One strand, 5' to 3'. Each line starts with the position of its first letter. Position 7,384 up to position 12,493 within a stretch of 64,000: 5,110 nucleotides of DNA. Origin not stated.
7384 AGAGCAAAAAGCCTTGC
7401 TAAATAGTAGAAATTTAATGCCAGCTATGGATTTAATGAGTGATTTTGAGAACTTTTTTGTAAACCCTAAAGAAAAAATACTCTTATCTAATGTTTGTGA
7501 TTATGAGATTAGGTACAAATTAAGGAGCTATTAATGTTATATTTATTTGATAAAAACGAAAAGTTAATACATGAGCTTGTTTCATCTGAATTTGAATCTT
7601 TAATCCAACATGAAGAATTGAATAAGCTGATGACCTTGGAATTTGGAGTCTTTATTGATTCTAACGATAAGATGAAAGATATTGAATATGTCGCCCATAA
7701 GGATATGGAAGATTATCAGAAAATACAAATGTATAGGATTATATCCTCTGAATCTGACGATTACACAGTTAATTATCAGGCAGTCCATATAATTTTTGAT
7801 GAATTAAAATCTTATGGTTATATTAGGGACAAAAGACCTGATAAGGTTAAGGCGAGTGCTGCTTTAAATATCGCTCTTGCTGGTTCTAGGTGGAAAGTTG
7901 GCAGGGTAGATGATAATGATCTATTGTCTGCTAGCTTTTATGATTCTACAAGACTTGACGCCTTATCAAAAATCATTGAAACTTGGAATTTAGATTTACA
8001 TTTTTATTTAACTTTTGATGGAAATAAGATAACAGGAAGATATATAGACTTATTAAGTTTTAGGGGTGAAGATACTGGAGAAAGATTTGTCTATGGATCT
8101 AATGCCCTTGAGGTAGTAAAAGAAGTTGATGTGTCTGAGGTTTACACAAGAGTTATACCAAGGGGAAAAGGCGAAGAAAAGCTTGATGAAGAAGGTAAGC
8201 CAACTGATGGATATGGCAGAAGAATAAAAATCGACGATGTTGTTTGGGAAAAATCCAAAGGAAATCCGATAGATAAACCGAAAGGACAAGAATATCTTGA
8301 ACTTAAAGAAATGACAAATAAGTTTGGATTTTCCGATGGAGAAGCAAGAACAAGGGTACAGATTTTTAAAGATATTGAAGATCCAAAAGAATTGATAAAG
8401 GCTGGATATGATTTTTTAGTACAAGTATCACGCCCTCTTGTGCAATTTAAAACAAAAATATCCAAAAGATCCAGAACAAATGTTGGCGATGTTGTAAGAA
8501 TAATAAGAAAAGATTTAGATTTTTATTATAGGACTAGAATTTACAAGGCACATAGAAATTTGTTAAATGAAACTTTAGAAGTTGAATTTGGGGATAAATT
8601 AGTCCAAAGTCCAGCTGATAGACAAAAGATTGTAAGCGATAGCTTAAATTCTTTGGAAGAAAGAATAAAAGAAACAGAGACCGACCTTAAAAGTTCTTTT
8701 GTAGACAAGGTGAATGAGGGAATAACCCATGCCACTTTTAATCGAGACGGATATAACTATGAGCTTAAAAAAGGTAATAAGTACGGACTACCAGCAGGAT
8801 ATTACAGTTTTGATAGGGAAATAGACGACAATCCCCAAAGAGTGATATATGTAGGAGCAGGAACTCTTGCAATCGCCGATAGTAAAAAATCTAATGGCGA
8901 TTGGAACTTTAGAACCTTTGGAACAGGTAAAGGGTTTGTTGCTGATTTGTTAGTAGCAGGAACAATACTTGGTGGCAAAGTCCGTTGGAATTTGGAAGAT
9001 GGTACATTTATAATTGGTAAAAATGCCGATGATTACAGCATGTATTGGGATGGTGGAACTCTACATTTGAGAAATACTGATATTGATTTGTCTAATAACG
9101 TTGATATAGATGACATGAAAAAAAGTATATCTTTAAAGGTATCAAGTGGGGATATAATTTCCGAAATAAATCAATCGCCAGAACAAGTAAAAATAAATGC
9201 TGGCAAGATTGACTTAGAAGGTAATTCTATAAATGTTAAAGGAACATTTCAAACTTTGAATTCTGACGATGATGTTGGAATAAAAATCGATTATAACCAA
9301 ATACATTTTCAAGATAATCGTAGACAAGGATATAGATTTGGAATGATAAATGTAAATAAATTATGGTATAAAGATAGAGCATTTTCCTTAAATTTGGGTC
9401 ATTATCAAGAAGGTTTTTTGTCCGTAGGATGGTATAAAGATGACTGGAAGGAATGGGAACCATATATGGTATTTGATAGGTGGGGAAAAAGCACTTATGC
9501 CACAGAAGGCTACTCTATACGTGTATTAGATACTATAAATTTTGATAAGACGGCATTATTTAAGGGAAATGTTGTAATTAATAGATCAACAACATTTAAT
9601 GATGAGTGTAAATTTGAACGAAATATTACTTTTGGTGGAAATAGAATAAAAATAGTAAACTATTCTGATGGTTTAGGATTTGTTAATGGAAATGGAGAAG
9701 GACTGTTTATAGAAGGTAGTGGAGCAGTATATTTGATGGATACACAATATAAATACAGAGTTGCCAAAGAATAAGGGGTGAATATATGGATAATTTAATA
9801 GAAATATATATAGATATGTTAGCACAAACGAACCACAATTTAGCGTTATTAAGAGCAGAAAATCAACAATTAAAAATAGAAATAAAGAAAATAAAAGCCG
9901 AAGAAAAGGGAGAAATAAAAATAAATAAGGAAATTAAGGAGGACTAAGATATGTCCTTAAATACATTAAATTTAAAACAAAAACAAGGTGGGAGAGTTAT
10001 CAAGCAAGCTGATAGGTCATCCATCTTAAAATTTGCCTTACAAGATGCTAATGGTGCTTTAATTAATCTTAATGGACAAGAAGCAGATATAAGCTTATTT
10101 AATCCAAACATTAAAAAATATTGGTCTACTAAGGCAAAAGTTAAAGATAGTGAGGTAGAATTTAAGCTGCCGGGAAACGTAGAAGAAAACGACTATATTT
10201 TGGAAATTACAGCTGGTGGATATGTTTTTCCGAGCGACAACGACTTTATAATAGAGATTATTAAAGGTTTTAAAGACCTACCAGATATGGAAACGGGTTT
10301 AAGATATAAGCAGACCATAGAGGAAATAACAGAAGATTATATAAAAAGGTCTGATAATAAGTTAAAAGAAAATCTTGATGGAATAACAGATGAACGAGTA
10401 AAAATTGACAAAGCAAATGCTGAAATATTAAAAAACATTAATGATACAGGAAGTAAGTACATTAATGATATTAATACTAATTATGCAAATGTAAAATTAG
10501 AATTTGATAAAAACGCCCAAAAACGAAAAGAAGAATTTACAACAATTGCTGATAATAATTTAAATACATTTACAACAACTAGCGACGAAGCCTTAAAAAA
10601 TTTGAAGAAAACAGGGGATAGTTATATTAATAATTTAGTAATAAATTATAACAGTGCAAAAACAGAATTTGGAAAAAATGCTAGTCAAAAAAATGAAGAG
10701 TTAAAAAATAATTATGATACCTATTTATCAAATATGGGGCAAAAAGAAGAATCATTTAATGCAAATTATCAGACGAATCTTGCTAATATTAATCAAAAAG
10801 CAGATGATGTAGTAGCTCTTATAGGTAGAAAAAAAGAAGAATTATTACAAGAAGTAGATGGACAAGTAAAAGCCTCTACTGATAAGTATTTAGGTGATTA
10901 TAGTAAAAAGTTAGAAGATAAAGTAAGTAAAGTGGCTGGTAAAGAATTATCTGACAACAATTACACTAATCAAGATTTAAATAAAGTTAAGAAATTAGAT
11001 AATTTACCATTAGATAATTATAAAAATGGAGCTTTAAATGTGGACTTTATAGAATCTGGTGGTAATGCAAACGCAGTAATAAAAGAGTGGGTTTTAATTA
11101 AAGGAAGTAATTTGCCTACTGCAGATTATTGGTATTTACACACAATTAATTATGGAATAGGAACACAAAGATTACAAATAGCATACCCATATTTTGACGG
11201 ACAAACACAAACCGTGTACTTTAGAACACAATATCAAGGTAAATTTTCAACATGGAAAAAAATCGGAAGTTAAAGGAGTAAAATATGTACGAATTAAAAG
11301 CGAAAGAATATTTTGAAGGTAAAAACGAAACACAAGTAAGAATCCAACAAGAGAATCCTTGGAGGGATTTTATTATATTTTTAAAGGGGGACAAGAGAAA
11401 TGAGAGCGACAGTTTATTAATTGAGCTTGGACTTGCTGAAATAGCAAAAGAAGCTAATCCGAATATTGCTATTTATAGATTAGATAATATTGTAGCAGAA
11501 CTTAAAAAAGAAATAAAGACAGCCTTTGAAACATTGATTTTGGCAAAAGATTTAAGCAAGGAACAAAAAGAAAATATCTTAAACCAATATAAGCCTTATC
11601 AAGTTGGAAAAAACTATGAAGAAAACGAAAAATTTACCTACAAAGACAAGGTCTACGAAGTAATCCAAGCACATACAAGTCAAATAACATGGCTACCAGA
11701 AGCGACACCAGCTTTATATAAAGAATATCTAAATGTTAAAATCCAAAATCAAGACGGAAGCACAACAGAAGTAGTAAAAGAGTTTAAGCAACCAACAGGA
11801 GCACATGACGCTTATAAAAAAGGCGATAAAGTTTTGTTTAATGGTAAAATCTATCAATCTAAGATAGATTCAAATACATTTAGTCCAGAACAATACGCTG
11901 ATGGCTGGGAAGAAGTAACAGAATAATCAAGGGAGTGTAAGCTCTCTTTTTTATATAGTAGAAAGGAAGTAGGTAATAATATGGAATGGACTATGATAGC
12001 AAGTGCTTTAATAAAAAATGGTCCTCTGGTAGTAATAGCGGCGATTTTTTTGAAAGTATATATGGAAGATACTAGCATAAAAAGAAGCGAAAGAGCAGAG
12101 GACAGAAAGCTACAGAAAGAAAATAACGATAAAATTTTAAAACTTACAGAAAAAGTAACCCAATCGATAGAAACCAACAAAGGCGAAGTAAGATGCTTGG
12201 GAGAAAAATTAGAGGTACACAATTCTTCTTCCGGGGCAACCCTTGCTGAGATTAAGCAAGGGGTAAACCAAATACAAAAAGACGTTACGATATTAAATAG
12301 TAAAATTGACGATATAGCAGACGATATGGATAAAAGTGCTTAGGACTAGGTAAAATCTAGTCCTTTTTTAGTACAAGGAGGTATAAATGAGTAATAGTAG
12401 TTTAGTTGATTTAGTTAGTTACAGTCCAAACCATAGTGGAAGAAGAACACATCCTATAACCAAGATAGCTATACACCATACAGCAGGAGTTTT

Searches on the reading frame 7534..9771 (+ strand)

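Call 103: search_protein_families(library=pfam, proteins=[window:7534-9771:+], max_evalue=0.0001)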
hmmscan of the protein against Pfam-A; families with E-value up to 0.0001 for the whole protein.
window:7534-9771:+ (746 aa): 1 family
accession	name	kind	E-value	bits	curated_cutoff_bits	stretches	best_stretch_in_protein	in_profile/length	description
PF06605.17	Prophage_tail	-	1.6e-30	107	31.3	1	94-346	7-229/250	Prophage endopeptidase tail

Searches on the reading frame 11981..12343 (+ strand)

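Call 6: search_protein_families(library=pfam, proteins=[window:11981-12343:+], max_evalue=1)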
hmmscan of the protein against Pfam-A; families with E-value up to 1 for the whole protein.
window:11981-12343:+ (120 aa): 7 families
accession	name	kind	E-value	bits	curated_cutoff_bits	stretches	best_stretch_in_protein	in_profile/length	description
PF15619.11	Lebercilin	-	0.018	15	34.3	1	40-114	112-184/193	Ciliary protein causing Leber congenital amaurosis disease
PF04728.18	LPP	-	0.022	15.5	29.1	1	95-119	2-26/53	Lipoprotein leucine-zipper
PF18018.7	DNA_pol_D_N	-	0.043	14.5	25.6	1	13-89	40-113/129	DNA polymerase delta subunit OB-fold domain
PF05531.17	NPV_P10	-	0.054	14.4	29.8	1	46-99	14-62/75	Nucleopolyhedrovirus P10 protein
PF02950.22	Conotoxin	-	0.066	14.6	25.1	1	16-68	6-60/75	Conotoxin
PF07889.17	DUF1664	-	0.081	13.4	34.6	1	56-117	43-104/124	Protein of unknown function (DUF1664)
PF14147.11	Spore_YhaL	-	0.1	12.7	27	1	17-48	7-38/52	Sporulation protein YhaL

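Call 7: search_protein_families(library=phrogs, proteins=[window:11981-12343:+], max_evalue=1)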
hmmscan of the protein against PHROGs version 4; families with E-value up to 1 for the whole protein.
window:11981-12343:+ (120 aa): 10 families
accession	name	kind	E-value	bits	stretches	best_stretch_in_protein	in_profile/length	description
phrog_1625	-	moron, auxiliary metabolic gene and host takeover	0.0037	18.3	1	37-117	34-108/110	involved in bacteriocin production or immunity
phrog_2713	-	unknown function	0.031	14.3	1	21-103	73-165/520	-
phrog_24896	-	unknown function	0.031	13.1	1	28-111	3-85/1110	-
phrog_31792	-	unknown function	0.038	15.4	0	98-118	37-57/68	-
phrog_6197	-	lysis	0.042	15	1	16-96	14-92/167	Rz-like spanin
phrog_9829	-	unknown function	0.053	14.9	0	9-81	5-78/95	-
phrog_13555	-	unknown function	0.081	13.6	1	25-102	137-214/232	-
phrog_9004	-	unknown function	0.2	13.1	1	85-117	59-91/108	-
phrog_11953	-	DNA, RNA and nucleotide metabolism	0.46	11.3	0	42-116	38-108/154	exonuclease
phrog_3556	-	unknown function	0.49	10.4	1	68-116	172-226/276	-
